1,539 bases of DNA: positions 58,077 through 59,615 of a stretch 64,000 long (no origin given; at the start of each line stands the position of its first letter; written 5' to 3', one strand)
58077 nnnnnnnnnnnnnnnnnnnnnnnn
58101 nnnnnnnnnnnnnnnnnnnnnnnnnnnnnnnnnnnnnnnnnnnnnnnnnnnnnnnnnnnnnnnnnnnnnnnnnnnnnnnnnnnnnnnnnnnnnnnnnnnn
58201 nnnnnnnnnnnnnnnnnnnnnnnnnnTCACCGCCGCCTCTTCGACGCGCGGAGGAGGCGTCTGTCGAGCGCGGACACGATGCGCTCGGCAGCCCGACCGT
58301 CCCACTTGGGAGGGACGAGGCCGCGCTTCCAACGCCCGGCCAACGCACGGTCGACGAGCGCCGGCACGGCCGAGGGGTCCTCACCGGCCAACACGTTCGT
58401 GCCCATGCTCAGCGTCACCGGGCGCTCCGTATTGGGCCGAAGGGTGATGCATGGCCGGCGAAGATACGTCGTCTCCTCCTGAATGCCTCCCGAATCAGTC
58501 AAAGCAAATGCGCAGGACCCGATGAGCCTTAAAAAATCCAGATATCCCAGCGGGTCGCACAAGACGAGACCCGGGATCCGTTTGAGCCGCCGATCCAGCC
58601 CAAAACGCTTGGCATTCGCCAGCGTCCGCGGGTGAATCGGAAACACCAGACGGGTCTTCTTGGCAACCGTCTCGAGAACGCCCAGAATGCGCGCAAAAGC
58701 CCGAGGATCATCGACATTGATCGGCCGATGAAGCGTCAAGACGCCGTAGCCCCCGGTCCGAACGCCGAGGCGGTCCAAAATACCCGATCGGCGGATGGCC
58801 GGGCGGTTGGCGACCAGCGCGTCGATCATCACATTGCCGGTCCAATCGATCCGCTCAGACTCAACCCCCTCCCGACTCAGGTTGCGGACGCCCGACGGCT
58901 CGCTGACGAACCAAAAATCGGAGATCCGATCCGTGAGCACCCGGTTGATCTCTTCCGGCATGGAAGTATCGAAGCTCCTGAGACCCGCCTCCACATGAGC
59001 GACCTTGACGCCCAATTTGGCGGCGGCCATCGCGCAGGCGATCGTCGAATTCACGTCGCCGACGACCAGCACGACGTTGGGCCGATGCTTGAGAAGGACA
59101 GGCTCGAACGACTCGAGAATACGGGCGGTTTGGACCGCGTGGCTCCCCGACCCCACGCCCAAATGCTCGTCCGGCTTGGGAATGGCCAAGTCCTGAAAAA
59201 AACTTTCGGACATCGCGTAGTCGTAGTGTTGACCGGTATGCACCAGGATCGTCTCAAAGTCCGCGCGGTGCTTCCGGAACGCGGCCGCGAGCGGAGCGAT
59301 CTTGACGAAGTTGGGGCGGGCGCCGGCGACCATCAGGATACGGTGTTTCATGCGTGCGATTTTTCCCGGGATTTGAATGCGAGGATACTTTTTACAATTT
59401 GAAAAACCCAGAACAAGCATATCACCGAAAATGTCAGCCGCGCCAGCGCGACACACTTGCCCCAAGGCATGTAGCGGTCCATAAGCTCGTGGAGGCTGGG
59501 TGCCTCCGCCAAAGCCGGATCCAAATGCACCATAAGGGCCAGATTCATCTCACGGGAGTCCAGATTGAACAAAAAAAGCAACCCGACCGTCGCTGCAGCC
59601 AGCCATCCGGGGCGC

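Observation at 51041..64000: Reiterated GT-C / DHHW-SGNH / polyprenyl-P-sugar-synthase modules forming a periplasmic glycan-decoration array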

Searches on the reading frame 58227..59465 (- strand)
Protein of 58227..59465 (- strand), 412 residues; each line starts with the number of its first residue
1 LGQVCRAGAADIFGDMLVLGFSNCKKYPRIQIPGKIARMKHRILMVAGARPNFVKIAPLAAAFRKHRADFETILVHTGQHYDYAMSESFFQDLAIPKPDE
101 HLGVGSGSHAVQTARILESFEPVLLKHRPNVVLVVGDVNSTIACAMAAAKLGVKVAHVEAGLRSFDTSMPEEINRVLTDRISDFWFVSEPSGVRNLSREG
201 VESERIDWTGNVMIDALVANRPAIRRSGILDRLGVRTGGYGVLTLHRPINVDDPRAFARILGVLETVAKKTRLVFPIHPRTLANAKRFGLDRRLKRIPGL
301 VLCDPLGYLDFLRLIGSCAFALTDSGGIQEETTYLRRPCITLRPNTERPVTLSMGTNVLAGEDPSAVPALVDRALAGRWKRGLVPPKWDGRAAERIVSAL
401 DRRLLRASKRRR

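Call 4: search_protein_families(library=pfam, proteins=[window:58227-59465:-], max_evalue=0.01)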
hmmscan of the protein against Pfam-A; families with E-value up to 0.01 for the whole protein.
window:58227-59465:- (412 aa): 2 families
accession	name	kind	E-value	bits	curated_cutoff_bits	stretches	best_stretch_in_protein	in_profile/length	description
PF02350.25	Epimerase_2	-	9.5e-100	334.3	30.6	1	66-400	5-346/347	UDP-N-acetylglucosamine 2-epimerase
PF07992.20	Pyr_redox_2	-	0.00011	22.2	26.1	1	107-181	120-193/291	Pyridine nucleotide-disulphide oxidoreductase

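Call 17: search_protein_families(library=ncbifam, proteins=[window:58227-59465:-], max_evalue=0.01)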
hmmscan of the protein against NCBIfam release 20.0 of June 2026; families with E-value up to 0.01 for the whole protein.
window:58227-59465:- (412 aa): 2 families
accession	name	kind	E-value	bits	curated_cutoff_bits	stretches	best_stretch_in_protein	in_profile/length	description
TIGR00236.1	wecB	equivalog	9.8e-92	307.9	210.15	1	42-401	2-363/366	non-hydrolyzing UDP-N-acetylglucosamine 2-epimerase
TIGR03568.1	NeuC_NnaA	equivalog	1.4e-15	57.1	235.9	1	42-324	2-288/365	UDP-N-acetylglucosamine 2-epimerase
